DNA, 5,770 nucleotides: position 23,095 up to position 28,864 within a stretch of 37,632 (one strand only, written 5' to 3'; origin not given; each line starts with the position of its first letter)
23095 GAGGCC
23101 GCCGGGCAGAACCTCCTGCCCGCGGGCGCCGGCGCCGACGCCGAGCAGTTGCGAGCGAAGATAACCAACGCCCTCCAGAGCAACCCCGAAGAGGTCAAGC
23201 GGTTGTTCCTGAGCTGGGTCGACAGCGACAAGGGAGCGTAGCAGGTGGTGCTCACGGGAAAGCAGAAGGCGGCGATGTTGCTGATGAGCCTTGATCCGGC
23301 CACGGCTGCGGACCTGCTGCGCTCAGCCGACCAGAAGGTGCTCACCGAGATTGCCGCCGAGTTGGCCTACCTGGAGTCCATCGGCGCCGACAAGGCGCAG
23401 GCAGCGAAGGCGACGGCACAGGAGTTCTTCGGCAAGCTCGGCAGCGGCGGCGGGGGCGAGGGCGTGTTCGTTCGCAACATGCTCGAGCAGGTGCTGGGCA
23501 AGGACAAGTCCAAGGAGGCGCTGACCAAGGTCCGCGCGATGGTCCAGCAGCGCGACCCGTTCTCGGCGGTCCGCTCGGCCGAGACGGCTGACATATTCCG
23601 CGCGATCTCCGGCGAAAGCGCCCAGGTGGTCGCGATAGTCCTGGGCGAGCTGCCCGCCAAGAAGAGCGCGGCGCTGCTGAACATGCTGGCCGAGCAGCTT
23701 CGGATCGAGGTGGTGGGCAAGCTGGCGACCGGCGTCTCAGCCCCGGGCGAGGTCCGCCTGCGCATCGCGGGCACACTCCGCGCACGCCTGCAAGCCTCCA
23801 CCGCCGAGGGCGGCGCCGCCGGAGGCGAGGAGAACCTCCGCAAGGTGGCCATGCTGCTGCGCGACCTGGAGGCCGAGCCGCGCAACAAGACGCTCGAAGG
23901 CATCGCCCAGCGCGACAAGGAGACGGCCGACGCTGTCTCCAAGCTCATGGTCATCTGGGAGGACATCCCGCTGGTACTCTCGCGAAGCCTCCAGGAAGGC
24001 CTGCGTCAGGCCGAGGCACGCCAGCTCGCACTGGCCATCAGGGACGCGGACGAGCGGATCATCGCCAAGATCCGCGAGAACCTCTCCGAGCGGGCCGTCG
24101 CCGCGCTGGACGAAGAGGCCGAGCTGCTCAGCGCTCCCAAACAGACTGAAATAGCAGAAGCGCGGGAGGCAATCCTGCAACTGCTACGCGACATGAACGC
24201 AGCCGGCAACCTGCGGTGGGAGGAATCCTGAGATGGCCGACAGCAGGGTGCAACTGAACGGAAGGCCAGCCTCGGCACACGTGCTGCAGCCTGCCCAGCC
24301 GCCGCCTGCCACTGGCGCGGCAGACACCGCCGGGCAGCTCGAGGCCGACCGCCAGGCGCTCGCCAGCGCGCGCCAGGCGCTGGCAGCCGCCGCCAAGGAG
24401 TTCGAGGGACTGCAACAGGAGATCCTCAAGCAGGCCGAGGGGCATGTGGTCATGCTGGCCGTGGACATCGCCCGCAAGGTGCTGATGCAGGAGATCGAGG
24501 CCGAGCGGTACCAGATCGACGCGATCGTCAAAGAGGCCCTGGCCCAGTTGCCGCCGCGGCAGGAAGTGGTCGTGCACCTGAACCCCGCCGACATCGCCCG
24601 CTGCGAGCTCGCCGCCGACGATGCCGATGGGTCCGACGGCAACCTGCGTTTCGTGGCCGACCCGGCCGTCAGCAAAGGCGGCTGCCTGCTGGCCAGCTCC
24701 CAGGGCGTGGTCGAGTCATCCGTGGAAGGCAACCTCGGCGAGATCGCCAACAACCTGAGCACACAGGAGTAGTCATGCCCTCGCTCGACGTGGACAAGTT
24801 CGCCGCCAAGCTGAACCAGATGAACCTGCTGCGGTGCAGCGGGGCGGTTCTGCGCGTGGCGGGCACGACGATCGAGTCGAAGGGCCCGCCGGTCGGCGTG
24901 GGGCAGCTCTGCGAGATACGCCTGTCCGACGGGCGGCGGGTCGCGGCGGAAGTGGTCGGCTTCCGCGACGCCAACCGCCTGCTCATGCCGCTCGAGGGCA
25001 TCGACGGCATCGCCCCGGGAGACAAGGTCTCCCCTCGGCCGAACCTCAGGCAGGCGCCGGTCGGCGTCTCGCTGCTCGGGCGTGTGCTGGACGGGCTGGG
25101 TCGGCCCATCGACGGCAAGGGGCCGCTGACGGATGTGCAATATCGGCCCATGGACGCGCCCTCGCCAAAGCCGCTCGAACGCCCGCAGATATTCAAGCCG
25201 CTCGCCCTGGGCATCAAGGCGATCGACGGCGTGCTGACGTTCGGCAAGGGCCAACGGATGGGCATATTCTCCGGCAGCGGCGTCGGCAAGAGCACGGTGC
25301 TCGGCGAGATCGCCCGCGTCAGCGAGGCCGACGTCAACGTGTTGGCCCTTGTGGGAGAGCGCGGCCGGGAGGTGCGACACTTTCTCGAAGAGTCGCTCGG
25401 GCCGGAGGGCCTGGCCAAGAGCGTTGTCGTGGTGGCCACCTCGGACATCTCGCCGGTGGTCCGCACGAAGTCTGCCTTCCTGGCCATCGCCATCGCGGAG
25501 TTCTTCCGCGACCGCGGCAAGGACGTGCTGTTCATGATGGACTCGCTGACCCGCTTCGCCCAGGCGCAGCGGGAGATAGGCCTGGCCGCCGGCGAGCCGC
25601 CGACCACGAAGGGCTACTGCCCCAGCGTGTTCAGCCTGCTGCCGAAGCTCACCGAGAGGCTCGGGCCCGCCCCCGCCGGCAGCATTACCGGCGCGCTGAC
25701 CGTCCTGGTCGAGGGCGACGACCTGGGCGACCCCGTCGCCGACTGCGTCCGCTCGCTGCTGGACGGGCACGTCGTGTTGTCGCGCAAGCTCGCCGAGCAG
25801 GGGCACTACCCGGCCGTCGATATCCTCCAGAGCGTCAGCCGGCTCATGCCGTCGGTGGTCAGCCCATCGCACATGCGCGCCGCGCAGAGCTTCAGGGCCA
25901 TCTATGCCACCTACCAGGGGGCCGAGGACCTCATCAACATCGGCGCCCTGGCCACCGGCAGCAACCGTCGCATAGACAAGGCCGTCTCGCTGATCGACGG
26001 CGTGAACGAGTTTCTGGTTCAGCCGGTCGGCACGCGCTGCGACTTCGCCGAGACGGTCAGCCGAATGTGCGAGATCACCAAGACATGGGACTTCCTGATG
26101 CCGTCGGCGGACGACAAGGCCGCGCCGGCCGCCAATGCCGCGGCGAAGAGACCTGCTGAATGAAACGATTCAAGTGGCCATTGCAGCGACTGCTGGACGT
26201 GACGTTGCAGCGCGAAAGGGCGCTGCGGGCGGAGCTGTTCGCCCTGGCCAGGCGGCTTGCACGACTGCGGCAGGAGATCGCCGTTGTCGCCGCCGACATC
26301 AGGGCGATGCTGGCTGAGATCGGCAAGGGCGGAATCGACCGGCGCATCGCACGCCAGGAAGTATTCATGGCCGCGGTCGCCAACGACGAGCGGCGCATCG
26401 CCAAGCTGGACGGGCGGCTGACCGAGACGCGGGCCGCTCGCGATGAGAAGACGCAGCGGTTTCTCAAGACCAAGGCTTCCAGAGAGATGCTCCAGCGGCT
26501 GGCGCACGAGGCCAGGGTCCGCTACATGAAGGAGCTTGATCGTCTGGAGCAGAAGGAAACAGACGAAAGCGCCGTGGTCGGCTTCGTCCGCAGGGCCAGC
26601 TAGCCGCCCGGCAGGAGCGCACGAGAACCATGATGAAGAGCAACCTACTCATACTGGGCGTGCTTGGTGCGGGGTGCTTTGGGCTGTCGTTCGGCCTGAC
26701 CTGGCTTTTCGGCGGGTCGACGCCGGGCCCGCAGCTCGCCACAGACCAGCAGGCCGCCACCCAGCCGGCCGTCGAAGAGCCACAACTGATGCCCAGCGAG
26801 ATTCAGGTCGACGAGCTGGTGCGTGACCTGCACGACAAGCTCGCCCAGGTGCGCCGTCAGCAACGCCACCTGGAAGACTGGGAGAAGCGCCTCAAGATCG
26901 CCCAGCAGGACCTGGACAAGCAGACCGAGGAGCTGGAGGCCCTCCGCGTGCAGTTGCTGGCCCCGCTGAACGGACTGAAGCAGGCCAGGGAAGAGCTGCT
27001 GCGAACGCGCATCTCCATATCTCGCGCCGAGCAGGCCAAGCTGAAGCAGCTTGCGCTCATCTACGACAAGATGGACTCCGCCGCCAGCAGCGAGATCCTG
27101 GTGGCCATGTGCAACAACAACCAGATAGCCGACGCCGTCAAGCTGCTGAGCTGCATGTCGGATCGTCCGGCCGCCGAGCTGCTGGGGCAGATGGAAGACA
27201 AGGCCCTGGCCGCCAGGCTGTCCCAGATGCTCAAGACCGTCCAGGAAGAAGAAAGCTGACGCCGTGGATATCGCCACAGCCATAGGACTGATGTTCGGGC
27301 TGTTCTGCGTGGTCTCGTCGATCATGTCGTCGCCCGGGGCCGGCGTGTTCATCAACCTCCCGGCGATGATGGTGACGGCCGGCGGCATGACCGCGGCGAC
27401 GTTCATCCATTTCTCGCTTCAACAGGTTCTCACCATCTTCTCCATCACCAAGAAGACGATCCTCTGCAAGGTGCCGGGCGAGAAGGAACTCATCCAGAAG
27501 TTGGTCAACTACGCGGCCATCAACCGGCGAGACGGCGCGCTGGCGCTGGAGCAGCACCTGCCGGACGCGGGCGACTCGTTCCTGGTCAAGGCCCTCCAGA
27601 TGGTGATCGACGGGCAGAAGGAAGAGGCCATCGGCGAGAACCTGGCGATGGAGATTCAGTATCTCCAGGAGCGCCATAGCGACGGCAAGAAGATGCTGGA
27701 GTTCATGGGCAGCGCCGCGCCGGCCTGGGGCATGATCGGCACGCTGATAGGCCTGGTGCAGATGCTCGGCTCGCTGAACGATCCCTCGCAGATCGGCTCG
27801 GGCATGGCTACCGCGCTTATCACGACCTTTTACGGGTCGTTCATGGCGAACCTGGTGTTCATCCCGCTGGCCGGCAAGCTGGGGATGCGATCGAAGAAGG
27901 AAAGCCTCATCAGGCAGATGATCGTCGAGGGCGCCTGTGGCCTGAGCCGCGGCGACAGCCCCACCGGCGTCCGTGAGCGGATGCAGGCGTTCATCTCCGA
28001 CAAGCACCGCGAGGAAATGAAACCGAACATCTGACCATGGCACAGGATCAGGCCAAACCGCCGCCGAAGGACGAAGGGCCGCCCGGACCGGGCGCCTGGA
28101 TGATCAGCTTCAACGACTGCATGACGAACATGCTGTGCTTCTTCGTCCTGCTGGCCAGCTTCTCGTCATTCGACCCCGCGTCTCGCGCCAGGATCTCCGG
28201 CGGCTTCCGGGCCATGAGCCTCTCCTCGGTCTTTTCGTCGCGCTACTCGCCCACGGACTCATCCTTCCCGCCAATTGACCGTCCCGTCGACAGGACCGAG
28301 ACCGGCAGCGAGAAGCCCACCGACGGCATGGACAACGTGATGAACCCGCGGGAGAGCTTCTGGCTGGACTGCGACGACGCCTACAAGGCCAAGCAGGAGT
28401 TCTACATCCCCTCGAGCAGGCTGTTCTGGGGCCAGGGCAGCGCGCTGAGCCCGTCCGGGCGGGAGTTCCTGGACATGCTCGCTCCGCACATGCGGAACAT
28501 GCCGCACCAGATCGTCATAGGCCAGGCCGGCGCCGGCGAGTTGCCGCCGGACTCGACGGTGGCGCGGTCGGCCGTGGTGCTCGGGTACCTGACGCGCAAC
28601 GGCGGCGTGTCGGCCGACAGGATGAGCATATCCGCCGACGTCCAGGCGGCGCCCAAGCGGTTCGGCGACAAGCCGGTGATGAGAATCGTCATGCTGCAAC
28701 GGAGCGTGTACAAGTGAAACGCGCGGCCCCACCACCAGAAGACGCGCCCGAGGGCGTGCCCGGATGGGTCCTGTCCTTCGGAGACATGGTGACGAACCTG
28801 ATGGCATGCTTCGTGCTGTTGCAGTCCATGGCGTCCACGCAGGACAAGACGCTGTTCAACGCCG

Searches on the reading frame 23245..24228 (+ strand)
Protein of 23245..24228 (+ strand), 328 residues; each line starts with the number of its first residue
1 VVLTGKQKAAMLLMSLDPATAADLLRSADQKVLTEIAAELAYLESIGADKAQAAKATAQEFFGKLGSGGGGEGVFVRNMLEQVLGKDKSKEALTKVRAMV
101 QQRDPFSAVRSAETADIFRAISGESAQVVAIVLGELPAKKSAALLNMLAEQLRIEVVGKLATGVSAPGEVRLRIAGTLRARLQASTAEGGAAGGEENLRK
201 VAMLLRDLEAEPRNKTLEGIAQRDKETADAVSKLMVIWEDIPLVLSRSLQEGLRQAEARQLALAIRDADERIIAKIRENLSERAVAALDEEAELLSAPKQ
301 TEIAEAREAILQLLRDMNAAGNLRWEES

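Call 8: search_protein_families(library=pfam, proteins=[window:23245-24228:+], max_evalue=0.01)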
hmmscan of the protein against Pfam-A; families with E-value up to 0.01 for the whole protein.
window:23245-24228:+ (328 aa): 3 families
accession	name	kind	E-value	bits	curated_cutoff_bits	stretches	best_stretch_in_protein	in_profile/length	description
PF01706.21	FliG_C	-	6.2e-20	71.9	23.3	1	219-323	2-106/108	FliG C-terminal domain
PF14842.11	FliG_N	-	1.2e-13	52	25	1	3-105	2-103/104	FliG N-terminal domain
PF14841.11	FliG_M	-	1e-12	48.5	25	1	117-186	4-73/76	FliG middle domain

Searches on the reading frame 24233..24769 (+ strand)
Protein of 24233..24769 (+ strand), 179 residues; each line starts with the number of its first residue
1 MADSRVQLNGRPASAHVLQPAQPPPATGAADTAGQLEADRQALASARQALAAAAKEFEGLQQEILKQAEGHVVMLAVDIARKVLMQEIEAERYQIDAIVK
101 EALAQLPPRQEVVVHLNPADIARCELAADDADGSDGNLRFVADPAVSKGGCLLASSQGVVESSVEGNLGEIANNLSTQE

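Call 8: search_protein_families(library=pfam, proteins=[window:24233-24769:+], max_evalue=0.01)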
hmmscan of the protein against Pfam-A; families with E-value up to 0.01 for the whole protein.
window:24233-24769:+ (179 aa): 2 families
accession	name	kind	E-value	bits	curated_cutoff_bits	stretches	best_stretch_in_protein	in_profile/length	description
PF02108.21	FliH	-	3.4e-21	76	24.1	1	46-166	3-123/128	Flagellar assembly protein FliH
PF06635.17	T3SS_SCTL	-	0.00035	20.6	23.3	1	70-165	93-188/206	Type 3 secretion system stator protein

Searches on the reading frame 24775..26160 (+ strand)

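Call 8: search_protein_families(library=pfam, proteins=[window:24775-26160:+], max_evalue=0.01)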
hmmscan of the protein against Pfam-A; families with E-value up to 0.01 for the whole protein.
window:24775-26160:+ (462 aa): 3 families
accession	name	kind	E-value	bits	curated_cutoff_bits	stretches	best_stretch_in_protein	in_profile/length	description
PF00006.31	ATP-synt_ab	-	9.6e-84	280.7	29.5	1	146-355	1-213/213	ATP synthase alpha/beta family, nucleotide-binding domain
PF18269.6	T3SS_ATPase_C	-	1.1e-21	76.8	22.7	1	362-432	1-71/72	T3SS EscN ATPase C-terminal domain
PF02874.29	ATP-synt_ab_N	-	2.2e-07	31.7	20.9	1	25-86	1-66/69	ATP synthase alpha/beta family, beta-barrel domain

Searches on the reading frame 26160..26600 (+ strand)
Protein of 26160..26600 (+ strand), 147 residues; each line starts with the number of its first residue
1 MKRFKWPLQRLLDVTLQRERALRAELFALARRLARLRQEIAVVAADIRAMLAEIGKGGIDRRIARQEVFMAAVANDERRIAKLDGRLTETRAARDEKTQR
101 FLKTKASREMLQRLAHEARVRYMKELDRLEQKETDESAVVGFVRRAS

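Call 8: search_protein_families(library=pfam, proteins=[window:26160-26600:+], max_evalue=0.01)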
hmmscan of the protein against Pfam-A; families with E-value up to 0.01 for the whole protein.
window:26160-26600:+ (147 aa): 2 families
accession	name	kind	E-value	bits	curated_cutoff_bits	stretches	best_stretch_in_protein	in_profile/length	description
PF02050.21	FliJ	-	0.00014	22.5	28.4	1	64-140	45-121/123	Flagellar FliJ protein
PF16326.10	ABC_tran_CTD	-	0.0087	16.7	32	0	61-102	22-65/69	ABC transporter C-terminal domain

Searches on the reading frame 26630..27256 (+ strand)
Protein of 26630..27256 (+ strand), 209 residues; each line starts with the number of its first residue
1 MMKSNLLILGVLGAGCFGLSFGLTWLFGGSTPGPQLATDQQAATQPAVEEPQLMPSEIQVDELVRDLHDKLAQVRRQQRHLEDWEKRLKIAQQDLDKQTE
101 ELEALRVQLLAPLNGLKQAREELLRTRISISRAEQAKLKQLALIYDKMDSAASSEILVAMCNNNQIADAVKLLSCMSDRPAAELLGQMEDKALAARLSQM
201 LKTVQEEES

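Call 8: search_protein_families(library=pfam, proteins=[window:26630-27256:+], max_evalue=0.01)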
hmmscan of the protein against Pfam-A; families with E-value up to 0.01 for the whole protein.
window:26630-27256:+ (209 aa): 0 families

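Call 11: search_protein_families(library=pfam, proteins=[window:26630-27256:+], max_evalue=0.01)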
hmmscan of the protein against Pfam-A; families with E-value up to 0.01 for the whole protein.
window:26630-27256:+ (209 aa): 0 families

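Call 51: search_protein_families(library=ncbifam, proteins=[window:26630-27256:+], max_evalue=0.01)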
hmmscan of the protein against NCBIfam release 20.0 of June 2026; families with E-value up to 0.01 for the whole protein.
window:26630-27256:+ (209 aa): 0 families

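Call 60: search_protein_families(library=pfam, alignment_id=A7, max_evalue=10)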
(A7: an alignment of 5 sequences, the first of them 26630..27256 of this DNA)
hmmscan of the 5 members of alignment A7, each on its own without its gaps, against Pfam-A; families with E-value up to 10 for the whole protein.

A. member 1, window:26630-27256:+ (209 aa): 6 families
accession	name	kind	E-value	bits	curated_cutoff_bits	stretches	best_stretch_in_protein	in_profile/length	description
PF12854.13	PPR_1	-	0.24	11.6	23.8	1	159-176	16-33/34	PPR repeat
PF02601.20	Exonuc_VII_L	-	0.39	10.6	35.9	1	53-141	164-255/315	Exonuclease VII, large subunit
PF20386.3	DUF6681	-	0.48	10.5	24.1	1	98-142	99-141/267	Family of unknown function (DUF6681)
PF10393.14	Matrilin_ccoil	-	0.78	10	26.3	1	59-82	19-42/45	Trimeric coiled-coil oligomerisation domain of matrilin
PF00373.23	FERM_M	-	3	8.7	23.8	1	118-206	18-87/112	FERM central domain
PF06320.18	GCN5L1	-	4.7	7.9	23.9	1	61-101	32-72/114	GCN5-like protein 1 (GCN5L1)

B. families by the number of members that match (of 5 scanned): 27 families (the first 25 are shown)
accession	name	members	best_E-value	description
PF02601.20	Exonuc_VII_L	2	0.0064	Exonuclease VII, large subunit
PF12072.13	RNase_Y_N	2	0.02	RNase Y N-terminal region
PF01496.24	V_ATPase_I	2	1.4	V-type ATPase 116kDa subunit family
PF10186.14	ATG14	1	0.0012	Vacuolar sorting 38 and autophagy-related subunit 14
PF14841.11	FliG_M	1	0.0033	FliG middle domain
PF09496.15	CENP-O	1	0.007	Cenp-O kinetochore centromere component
PF06818.20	Fez1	1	0.017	Fez1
PF03448.22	MgtE_N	1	0.022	MgtE intracellular N domain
PF23866.1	DUF7224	1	0.051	Domain of unknown function (DUF7224)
PF20315.3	DUF6611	1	0.055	Family of unknown function (DUF6611)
PF19689.4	DUF6190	1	0.066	Family of unknown function (DUF6190)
PF16515.11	HIP1_clath_bdg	1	0.073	Clathrin-binding domain of Huntingtin-interacting protein 1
PF13041.12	PPR_2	1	0.076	PPR repeat family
PF12537.13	GPHR_N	1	0.12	The Golgi pH Regulator (GPHR) Family N-terminal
PF01535.26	PPR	1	0.19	PPR repeat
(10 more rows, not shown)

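Call 61: search_solved_structures(query=A7, max_evalue=1, show_alignments=2)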
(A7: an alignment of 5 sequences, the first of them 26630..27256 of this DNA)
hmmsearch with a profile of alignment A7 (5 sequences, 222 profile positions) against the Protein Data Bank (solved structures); distinct sequences matched with E-value up to 1: 12.
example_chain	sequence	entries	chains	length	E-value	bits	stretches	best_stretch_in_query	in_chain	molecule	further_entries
5i9d_A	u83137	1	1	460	0.00058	22.8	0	165-193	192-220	pentatricopeptide repeat protein dPPR-U8A2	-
6zrk_D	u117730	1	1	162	0.11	15.4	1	60-131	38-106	Hemagglutinin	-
5cw5_A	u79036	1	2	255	0.11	15.3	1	93-131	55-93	BRCA1/BRCA2-containing complex subunit 3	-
6v46_B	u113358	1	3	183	0.14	15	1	61-131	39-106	Hemagglutinin HA2 chain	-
5cw3_A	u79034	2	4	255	0.17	14.8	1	93-130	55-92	BRCA1/BRCA2-containing complex subunit 3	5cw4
7qiw_F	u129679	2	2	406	0.29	14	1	119-158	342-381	Ribos_L4_asso_C domain-containing protein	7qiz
6rlt_A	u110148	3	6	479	0.33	13.8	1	24-104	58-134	Seryl-tRNA synthetase, putative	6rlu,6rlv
5nf8_A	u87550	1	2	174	0.33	13.8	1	64-124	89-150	Respiratory supercomplex factor 1, mitochondrial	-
3lsq_A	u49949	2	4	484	0.34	13.8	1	24-104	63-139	Seryl-tRNA synthetase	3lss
3he4_B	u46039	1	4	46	0.58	13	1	77-110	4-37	SYNZIP5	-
7d8r_A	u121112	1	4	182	0.87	12.5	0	83-159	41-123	Microphthalmia-associated transcription factor,Methionyl-tRNA synthetase beta subunit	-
1t2k_D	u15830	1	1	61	0.99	12.3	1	87-139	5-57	Cyclic-AMP-dependent transcription factor ATF-2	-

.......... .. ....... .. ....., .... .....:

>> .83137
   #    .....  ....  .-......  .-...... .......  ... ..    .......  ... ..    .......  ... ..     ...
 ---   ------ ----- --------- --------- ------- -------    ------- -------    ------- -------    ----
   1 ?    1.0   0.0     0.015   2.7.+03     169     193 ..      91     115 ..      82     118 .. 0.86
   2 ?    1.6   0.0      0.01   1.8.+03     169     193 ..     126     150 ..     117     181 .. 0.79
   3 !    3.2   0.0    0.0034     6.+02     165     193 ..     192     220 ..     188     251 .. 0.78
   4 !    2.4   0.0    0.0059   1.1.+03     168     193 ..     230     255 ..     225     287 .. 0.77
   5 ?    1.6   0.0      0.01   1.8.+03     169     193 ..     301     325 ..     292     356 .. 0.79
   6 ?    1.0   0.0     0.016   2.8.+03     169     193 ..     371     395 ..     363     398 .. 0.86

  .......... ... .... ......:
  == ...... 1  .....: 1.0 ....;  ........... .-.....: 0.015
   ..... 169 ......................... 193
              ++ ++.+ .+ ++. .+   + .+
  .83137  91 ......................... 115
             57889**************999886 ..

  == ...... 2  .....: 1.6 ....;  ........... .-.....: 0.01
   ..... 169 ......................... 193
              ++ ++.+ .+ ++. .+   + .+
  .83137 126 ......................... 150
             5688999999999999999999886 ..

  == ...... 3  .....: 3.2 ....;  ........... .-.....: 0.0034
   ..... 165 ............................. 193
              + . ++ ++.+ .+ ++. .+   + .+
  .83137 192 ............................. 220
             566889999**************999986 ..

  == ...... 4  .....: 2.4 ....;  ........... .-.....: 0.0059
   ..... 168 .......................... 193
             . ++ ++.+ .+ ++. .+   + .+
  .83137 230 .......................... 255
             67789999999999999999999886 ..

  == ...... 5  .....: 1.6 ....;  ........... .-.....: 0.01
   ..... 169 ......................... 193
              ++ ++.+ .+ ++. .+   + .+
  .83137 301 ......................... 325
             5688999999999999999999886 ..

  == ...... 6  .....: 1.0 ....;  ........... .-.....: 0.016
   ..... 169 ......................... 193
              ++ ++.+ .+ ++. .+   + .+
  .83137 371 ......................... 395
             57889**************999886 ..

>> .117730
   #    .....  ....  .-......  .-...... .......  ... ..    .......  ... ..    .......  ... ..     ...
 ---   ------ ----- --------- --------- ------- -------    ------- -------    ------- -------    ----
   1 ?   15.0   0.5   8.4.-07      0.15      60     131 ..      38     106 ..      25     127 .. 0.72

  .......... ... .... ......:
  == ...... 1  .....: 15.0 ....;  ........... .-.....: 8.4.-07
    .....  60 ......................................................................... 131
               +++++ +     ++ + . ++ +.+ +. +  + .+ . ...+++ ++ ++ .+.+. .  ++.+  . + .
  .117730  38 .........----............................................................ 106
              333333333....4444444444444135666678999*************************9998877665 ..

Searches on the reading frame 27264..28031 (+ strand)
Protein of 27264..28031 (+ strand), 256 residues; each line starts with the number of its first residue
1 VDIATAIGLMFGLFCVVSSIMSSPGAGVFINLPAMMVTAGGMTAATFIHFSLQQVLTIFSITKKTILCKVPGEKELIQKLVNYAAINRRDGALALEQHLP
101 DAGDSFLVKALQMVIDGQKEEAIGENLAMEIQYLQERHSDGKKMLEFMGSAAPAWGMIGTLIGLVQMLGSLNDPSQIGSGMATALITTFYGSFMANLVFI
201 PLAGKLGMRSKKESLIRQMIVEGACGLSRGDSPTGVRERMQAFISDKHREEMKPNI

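Call 8: search_protein_families(library=pfam, proteins=[window:27264-28031:+], max_evalue=0.01)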
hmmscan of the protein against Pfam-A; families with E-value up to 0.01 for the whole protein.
window:27264-28031:+ (256 aa): 1 family
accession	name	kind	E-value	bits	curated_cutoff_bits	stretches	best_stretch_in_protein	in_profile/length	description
PF01618.21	MotA_ExbB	-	7.2e-29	100.6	22.9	1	104-218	7-126/127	MotA/TolQ/ExbB proton channel family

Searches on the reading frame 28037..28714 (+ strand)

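Call 8: search_protein_families(library=pfam, proteins=[window:28037-28714:+], max_evalue=0.01)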
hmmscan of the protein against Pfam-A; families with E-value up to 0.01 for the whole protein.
window:28037-28714:+ (226 aa): 1 family
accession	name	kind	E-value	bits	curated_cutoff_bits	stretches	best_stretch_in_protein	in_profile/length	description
PF13677.11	MotB_plug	-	6.3e-13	48.5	24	1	12-58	9-55/58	Membrane MotB of proton-channel complex MotA/MotB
